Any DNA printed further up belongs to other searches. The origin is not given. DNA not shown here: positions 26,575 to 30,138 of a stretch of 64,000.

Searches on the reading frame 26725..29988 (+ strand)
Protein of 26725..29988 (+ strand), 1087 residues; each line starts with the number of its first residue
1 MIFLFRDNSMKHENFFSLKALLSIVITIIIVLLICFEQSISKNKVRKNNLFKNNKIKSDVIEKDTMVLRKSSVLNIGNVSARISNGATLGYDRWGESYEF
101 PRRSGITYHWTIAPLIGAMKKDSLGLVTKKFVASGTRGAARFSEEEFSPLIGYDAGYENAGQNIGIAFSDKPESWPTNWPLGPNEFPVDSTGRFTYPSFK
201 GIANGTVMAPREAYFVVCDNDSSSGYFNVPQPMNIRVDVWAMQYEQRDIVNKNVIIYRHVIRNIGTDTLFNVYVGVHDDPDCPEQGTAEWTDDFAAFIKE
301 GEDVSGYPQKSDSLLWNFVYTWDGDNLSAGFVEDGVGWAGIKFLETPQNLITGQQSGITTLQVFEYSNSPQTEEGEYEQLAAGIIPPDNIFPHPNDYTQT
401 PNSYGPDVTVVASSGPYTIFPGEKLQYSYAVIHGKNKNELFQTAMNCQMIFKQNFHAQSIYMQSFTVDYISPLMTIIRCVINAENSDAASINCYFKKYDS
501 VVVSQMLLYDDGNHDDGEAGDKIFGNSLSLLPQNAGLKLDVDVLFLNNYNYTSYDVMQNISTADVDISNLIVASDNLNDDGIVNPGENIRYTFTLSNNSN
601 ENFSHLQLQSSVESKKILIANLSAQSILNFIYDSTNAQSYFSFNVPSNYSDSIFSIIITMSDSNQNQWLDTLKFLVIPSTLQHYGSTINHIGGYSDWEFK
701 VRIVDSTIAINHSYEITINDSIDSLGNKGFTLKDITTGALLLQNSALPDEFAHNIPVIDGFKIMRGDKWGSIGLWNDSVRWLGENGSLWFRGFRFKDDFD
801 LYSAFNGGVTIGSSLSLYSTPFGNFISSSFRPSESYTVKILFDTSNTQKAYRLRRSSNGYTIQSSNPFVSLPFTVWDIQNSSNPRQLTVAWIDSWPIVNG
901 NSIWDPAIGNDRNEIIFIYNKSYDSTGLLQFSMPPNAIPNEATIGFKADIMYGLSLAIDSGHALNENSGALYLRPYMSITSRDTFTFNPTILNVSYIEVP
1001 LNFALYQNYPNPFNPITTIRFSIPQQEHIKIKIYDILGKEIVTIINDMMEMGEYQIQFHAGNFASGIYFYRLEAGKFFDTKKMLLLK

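Call 68: search_protein_families(library=pfam, proteins=[window:26725-29988:+], max_evalue=0.001)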
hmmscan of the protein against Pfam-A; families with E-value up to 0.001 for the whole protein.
window:26725-29988:+ (1087 aa): 1 family
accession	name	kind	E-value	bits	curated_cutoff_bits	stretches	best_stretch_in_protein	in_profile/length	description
PF18962.6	Por_Secre_tail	-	4.5e-10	40.1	27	1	1009-1083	2-73/75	Secretion system C-terminal sorting domain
